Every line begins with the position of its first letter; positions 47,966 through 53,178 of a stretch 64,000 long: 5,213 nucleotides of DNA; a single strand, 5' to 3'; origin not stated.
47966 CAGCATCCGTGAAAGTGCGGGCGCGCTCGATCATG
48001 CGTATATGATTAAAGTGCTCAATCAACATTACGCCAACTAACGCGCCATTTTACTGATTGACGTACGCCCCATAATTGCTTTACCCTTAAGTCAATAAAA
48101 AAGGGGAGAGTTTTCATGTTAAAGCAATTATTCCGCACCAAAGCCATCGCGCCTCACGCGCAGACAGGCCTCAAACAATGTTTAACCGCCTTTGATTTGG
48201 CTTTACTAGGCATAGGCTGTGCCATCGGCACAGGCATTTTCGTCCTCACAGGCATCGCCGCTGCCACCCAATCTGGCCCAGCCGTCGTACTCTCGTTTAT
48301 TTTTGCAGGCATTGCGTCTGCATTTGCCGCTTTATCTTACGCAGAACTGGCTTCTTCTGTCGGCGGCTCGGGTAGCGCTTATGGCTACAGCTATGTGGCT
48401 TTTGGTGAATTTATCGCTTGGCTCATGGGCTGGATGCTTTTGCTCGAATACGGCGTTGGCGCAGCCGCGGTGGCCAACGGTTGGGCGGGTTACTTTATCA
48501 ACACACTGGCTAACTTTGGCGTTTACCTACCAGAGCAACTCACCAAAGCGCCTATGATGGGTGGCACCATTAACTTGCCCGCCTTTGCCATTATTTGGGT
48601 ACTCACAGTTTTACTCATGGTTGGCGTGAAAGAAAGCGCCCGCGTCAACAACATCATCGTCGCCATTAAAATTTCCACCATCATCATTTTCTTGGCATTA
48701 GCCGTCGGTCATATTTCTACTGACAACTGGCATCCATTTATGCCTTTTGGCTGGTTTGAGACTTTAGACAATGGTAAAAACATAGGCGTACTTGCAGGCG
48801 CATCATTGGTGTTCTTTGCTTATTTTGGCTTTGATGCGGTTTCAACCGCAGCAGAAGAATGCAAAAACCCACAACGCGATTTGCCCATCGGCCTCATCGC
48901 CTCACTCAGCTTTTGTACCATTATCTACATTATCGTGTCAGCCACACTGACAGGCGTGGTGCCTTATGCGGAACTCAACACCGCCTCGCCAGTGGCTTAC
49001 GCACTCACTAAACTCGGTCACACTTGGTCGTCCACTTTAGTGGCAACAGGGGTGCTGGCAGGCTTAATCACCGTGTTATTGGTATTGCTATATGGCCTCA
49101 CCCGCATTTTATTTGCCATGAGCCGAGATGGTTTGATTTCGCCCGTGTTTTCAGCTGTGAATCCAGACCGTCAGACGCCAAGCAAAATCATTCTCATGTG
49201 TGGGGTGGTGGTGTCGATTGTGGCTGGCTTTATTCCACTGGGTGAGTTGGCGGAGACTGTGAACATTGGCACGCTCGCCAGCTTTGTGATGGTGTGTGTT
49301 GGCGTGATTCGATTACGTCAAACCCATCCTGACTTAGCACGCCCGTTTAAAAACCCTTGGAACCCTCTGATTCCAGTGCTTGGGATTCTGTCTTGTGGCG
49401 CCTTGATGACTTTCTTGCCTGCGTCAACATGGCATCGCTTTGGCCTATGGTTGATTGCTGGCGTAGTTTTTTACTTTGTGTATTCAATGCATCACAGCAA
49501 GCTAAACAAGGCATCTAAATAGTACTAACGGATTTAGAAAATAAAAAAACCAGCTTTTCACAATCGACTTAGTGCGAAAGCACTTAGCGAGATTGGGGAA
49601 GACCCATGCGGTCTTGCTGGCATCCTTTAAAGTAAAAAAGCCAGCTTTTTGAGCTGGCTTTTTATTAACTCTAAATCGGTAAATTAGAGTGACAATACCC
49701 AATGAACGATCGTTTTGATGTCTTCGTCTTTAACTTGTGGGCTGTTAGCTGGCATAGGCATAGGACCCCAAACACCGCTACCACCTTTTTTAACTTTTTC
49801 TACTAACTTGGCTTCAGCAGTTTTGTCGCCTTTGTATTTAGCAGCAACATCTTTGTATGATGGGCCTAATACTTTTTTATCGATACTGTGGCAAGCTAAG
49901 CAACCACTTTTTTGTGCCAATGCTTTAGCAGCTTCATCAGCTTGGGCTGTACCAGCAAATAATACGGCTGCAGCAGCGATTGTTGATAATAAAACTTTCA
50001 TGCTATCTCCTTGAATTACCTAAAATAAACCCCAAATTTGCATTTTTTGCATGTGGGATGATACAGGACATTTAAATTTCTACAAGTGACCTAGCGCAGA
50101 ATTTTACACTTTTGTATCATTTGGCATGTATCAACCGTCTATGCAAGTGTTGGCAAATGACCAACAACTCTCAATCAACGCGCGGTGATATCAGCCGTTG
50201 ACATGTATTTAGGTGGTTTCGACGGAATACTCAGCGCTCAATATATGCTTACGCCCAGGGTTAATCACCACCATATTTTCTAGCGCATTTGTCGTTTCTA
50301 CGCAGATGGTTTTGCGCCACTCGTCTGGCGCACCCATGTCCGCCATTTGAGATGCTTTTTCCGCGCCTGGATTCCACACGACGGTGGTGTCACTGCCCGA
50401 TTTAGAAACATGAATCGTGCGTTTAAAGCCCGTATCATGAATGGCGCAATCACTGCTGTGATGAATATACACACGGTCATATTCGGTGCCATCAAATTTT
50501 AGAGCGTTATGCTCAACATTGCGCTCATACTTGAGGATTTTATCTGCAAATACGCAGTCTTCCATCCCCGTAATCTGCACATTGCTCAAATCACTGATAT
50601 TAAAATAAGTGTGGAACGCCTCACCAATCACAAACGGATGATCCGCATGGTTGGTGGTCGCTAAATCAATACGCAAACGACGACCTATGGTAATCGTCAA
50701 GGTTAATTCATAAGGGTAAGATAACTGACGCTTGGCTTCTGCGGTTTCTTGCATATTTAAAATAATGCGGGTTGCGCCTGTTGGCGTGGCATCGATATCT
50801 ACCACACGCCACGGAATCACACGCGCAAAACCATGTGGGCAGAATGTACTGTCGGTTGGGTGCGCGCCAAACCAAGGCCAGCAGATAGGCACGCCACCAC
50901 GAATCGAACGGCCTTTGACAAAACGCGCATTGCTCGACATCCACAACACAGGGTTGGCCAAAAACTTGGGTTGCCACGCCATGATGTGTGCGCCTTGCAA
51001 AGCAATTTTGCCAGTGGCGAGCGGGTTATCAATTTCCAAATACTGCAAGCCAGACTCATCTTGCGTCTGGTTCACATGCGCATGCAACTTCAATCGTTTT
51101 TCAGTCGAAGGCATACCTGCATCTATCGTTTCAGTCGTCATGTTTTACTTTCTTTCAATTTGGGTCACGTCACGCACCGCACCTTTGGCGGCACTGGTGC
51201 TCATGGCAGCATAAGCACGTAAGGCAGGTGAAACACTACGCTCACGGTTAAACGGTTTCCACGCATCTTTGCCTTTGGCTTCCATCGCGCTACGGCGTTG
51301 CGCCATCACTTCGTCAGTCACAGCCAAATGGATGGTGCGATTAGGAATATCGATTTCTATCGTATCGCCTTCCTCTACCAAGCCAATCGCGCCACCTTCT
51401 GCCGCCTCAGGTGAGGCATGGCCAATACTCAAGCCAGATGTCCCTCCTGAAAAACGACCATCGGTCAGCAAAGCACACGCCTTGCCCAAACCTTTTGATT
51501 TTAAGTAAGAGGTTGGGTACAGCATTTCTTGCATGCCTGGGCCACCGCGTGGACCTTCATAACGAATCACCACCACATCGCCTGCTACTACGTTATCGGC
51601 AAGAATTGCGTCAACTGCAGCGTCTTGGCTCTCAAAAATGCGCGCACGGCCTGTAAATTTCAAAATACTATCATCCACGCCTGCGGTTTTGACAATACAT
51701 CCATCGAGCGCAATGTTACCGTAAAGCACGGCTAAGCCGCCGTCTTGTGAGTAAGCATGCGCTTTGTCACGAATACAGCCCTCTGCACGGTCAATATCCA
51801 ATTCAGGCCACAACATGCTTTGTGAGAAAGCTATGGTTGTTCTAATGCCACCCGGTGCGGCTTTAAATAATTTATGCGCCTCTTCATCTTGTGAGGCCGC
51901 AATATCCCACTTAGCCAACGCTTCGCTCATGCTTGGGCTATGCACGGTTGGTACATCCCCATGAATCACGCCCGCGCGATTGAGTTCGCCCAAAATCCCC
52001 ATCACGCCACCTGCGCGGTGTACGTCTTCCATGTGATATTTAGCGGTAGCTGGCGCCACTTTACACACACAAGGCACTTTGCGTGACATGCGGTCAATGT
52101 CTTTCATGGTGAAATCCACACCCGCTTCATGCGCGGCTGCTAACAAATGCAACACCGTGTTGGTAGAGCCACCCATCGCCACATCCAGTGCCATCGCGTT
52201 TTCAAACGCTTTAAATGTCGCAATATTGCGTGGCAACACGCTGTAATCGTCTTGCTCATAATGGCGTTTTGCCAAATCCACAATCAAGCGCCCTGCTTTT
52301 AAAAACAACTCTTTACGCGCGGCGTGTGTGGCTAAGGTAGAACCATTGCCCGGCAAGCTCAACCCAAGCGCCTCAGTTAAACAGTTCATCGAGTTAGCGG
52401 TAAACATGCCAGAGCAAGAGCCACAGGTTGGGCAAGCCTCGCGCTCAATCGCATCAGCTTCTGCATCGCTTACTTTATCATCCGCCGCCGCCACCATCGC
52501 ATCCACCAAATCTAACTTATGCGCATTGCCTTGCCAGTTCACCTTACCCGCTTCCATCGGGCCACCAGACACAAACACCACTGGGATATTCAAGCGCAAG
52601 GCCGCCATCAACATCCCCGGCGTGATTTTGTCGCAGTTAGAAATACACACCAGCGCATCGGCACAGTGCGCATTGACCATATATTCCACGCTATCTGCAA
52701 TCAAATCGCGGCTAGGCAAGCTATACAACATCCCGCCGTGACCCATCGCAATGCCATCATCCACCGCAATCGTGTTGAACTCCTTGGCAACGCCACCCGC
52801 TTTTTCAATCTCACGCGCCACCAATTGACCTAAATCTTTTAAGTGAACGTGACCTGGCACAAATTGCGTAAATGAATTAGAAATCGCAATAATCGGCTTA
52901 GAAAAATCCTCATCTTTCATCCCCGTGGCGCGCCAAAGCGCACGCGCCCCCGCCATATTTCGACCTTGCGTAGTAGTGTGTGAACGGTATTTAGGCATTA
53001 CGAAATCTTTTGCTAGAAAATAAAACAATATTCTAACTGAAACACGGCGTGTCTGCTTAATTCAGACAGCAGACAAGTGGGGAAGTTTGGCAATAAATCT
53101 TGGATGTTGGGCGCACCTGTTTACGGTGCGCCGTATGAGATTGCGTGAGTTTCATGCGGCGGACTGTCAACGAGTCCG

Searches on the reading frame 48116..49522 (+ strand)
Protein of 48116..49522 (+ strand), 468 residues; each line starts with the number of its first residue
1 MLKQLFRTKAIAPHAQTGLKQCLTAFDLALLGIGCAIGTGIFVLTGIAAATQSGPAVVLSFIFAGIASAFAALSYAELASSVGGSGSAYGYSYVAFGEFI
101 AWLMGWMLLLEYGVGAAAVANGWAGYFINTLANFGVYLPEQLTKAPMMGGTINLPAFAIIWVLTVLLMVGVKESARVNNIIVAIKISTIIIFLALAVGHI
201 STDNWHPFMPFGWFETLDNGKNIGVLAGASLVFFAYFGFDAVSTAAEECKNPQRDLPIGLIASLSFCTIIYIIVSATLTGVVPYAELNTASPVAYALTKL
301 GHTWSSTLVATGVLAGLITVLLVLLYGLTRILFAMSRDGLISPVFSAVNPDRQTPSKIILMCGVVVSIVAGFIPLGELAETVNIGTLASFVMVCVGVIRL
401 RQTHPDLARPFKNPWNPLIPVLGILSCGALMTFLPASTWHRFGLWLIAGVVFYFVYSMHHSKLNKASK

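Call 75: search_protein_families(library=pfam, proteins=[window:48116-49522:+], max_evalue=0.00001)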
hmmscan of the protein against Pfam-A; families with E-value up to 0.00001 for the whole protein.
window:48116-49522:+ (468 aa): 3 families
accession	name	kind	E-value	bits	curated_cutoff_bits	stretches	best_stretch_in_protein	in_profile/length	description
PF13520.12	AA_permease_2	-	2.9e-52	178.5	27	1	23-434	1-406/427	Amino acid permease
PF00324.27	AA_permease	-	2.2e-36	126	24.6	1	29-433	3-419/470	Amino acid permease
PF13906.12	AA_permease_C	-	4.9e-12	46.2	27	1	411-461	1-51/51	C-terminus of AA_permease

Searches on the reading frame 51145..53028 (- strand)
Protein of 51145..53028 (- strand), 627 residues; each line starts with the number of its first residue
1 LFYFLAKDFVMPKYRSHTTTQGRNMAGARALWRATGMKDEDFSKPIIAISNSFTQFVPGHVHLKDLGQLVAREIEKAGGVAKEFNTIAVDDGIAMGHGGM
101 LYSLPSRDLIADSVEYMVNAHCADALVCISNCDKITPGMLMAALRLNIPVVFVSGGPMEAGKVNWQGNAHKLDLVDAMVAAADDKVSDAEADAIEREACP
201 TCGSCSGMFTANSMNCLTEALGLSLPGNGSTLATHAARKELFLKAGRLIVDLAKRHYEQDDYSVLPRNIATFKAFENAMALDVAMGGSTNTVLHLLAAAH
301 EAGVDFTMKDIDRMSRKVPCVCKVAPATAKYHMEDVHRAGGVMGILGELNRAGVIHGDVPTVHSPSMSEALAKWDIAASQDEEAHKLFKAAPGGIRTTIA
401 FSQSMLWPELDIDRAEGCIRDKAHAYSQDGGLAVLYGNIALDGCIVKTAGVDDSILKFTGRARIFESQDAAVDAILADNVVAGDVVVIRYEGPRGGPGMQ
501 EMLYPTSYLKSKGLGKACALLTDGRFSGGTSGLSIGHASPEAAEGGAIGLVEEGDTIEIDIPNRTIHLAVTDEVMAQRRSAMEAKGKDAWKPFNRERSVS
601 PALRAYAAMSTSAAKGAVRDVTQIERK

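Call 75: search_protein_families(library=pfam, proteins=[window:51145-53028:-], max_evalue=0.00001)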
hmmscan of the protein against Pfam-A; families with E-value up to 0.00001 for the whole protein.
window:51145-53028:- (627 aa): 2 families
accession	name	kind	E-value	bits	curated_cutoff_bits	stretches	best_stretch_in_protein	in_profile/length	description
PF00920.27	ILVD_EDD_N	-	3.7e-132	440.7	27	1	44-369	1-315/316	Dihydroxy-acid/6-phosphogluconate dehydratase N-terminal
PF24877.1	ILV_EDD_C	-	1.6e-72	243.3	27.7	1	418-617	2-191/191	Dihydroxy-acid/6-phosphogluconate dehydratase C-terminal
